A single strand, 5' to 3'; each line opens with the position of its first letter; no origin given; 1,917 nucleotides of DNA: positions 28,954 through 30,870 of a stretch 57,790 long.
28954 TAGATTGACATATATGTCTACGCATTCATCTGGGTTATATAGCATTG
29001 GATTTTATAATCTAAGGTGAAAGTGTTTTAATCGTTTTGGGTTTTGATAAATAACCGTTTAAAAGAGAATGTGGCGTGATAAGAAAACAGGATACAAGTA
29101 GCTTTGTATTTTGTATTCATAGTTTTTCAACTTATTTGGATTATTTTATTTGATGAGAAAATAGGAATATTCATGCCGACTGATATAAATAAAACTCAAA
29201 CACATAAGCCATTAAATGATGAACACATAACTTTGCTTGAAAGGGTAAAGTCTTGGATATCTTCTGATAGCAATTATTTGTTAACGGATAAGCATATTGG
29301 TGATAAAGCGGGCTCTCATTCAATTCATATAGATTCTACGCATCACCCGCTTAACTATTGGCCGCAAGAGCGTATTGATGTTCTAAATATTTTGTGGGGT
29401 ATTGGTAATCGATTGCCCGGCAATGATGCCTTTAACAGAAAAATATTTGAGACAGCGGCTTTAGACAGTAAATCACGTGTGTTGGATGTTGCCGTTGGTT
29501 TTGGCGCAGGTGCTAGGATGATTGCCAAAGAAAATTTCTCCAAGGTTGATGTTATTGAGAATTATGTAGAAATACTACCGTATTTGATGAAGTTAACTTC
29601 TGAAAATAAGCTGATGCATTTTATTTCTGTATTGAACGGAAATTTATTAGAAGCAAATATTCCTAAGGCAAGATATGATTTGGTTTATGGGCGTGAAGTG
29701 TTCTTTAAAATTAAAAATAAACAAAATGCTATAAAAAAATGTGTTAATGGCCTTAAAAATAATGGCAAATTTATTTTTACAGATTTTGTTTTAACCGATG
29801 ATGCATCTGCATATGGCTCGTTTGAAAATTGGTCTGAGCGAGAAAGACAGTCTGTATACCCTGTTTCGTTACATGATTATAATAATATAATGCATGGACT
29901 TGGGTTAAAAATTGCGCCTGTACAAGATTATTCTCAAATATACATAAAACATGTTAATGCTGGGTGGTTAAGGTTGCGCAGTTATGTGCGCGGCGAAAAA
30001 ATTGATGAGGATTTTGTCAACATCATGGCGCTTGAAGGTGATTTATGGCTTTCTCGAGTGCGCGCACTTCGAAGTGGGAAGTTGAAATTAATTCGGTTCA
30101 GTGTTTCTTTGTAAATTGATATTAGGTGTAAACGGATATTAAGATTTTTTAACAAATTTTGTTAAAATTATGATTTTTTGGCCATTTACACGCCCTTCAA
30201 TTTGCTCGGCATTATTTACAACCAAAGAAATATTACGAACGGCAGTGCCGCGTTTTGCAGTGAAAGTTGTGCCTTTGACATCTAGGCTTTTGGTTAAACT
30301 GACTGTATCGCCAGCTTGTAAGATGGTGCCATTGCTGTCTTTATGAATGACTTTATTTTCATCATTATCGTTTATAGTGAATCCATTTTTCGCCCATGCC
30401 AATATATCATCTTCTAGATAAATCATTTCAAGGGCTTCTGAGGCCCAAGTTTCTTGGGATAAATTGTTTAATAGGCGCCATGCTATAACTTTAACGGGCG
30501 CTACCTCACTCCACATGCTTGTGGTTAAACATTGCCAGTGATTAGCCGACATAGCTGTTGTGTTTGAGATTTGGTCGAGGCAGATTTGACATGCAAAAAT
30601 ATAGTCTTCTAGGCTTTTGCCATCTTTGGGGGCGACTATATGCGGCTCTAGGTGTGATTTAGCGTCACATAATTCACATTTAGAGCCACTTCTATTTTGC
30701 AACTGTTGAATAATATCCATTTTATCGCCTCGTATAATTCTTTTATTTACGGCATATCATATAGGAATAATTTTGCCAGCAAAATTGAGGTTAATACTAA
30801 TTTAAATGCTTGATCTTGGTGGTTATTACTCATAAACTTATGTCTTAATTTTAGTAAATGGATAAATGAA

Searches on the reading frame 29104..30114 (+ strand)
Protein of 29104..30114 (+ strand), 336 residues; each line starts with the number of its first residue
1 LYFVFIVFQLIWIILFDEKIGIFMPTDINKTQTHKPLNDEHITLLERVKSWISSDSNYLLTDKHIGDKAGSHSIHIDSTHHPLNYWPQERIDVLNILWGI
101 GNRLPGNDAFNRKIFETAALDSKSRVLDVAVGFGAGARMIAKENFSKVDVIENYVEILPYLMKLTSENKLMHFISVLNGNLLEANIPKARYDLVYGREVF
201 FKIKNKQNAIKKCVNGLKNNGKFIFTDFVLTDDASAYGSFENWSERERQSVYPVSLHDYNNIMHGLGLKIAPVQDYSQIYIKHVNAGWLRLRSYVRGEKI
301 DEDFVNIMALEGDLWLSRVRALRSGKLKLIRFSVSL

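Call 18: search_protein_families(library=pfam, proteins=[window:29104-30114:+], max_evalue=0.01)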
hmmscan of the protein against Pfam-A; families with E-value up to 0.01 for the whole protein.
window:29104-30114:+ (336 aa): 7 families
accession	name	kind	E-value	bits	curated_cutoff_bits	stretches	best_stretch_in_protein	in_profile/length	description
PF13489.12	Methyltransf_23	-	1.5e-07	31.8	27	1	116-270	14-161/164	Methyltransferase domain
PF08241.18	Methyltransf_11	-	6.3e-07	30.4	21.2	1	127-225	1-95/95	Methyltransferase domain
PF05891.18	Methyltransf_PK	-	7.2e-06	26.1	27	1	80-234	7-168/218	AdoMet dependent proline di-methyltransferase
PF13649.12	Methyltransf_25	-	1.2e-05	26.4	27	1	126-221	1-97/97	Methyltransferase domain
PF13847.12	Methyltransf_31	-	0.0011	19.2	27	1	121-237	2-129/145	Methyltransferase domain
PF08242.18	Methyltransf_12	-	0.005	18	30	1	127-223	1-98/98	Methyltransferase domain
PF00891.24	Methyltransf_2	-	0.0093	15.8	22.3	0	112-235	52-174/210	O-methyltransferase domain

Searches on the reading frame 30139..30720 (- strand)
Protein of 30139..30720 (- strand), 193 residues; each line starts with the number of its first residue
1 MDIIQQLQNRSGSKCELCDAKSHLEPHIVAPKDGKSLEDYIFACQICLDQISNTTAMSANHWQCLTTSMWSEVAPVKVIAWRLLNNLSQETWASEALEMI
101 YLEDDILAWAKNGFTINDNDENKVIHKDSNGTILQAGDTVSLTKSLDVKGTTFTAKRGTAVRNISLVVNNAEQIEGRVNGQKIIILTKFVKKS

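Call 18: search_protein_families(library=pfam, proteins=[window:30139-30720:-], max_evalue=0.01)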
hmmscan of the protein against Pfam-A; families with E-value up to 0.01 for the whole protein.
window:30139-30720:- (193 aa): 1 family
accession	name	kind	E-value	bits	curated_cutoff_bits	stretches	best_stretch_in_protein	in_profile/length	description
PF03831.20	YjdM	-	7.9e-26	90.1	23.2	1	126-192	1-68/69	PhnA domain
